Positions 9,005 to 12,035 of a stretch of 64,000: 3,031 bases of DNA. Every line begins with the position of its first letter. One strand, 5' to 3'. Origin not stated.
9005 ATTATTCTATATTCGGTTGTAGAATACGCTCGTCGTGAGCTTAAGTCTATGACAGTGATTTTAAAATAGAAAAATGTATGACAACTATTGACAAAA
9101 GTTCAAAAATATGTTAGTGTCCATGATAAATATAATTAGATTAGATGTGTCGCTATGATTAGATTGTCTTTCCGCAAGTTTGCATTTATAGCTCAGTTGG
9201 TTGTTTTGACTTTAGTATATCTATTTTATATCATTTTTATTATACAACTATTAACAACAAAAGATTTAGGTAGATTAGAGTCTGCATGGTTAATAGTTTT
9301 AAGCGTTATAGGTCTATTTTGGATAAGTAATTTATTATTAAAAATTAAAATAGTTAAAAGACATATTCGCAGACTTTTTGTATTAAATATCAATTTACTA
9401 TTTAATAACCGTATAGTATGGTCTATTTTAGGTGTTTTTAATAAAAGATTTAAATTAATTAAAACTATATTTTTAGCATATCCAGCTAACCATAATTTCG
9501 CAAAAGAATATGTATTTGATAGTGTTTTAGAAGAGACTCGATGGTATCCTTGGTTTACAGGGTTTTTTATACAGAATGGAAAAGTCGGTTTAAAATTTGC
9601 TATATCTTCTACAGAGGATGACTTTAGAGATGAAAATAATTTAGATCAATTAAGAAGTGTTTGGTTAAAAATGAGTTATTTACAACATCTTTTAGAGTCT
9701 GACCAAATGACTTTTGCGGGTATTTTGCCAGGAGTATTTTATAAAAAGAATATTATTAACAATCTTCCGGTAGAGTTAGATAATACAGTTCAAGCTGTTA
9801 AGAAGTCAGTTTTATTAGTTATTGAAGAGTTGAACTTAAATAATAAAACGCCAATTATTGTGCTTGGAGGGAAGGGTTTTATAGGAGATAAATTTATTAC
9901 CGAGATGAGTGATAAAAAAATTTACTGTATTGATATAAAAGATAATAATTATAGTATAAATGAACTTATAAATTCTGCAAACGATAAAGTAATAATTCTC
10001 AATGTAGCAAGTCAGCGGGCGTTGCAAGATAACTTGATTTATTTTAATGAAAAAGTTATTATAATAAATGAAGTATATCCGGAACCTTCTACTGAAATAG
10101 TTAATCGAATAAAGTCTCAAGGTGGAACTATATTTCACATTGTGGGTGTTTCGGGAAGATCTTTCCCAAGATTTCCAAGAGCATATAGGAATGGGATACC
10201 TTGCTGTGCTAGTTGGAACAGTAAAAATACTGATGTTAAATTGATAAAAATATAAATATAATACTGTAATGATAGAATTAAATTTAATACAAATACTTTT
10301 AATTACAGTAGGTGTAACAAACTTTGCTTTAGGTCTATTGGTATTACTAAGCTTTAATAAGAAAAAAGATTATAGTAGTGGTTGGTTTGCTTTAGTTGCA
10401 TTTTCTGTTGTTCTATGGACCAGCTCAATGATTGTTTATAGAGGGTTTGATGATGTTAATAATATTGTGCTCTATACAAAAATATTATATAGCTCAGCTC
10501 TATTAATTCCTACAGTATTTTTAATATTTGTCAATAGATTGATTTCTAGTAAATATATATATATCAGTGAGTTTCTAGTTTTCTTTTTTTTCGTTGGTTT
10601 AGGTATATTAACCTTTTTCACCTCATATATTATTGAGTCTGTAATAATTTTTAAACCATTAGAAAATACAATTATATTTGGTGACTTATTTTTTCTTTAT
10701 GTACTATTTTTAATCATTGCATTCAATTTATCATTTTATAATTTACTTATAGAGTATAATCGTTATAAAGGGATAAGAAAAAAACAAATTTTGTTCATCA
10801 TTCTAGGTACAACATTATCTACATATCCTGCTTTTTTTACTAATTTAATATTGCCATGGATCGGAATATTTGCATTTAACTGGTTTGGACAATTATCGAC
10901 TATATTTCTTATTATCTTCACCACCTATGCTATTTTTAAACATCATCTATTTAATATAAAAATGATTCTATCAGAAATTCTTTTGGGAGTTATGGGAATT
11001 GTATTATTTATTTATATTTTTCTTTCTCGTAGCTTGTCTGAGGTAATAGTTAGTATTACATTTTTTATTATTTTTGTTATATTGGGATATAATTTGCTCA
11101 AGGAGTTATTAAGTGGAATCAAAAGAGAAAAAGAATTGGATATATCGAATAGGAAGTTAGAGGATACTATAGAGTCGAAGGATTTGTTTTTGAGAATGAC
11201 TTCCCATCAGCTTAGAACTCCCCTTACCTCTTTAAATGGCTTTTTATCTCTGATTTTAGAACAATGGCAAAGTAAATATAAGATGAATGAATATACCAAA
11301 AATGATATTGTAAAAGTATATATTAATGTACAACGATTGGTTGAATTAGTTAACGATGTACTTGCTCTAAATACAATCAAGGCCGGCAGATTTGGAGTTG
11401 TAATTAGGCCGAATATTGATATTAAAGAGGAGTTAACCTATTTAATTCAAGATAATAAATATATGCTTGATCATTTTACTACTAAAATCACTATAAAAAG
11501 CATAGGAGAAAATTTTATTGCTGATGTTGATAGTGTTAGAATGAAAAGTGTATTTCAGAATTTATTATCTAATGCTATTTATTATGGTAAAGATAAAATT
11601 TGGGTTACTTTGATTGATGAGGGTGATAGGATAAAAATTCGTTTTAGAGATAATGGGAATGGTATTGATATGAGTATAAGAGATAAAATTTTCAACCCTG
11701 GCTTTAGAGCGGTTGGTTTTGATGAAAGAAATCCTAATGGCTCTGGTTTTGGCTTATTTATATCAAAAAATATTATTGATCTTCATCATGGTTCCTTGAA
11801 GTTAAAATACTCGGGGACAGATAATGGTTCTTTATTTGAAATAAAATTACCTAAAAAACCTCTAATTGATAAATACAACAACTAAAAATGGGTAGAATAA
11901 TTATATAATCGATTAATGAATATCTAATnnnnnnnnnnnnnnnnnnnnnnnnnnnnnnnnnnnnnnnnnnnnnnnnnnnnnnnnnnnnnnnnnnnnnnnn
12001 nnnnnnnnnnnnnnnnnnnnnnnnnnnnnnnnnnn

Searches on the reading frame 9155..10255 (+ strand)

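Call 3: search_protein_families(library=pfam, proteins=[window:9155-10255:+], max_evalue=0.01)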
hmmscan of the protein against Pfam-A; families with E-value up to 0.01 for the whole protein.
window:9155-10255:+ (366 aa): 1 family
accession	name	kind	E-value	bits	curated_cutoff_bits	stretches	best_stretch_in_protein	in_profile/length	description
PF01073.25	3Beta_HSD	-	0.0085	15.6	22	0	235-294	1-64/280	3-beta hydroxysteroid dehydrogenase/isomerase family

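Call 4: search_protein_families(library=ncbifam, proteins=[window:9155-10255:+], max_evalue=0.01)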
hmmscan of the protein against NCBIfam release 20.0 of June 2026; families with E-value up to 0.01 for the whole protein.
window:9155-10255:+ (366 aa): 0 families

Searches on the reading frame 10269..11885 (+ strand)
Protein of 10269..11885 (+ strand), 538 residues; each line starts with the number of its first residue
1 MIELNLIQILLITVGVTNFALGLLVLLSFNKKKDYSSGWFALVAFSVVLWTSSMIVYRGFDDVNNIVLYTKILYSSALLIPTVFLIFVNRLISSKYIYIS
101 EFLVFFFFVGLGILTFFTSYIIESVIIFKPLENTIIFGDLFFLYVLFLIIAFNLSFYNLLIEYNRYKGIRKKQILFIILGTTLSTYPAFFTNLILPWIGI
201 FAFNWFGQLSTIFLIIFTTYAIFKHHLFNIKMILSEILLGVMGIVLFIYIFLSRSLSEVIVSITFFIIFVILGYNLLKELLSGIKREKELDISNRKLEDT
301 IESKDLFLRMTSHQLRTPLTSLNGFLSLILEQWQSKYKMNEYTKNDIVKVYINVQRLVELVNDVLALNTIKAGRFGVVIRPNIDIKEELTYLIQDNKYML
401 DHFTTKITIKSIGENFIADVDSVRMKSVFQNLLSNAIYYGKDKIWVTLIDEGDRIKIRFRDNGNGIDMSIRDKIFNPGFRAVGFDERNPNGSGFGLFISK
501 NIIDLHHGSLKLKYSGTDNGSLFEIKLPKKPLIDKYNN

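Call 98: search_protein_families(library=pfam, proteins=[window:10269-11885:+], max_evalue=0.001)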
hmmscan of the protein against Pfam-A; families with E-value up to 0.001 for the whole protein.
window:10269-11885:+ (538 aa): 3 families
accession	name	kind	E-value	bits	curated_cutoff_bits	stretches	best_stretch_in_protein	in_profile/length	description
PF02518.31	HATPase_c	-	2.7e-20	73.3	26.4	1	421-530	2-110/111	Histidine kinase-, DNA gyrase B-, and HSP90-like ATPase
PF00512.31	HisKA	-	8.7e-12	45.4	26.9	1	304-373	2-66/66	His Kinase A (phospho-acceptor) domain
PF16927.11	HisKA_7TM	-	6.1e-06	26.7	28.6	1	16-230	7-222/224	N-terminal 7TM region of histidine kinase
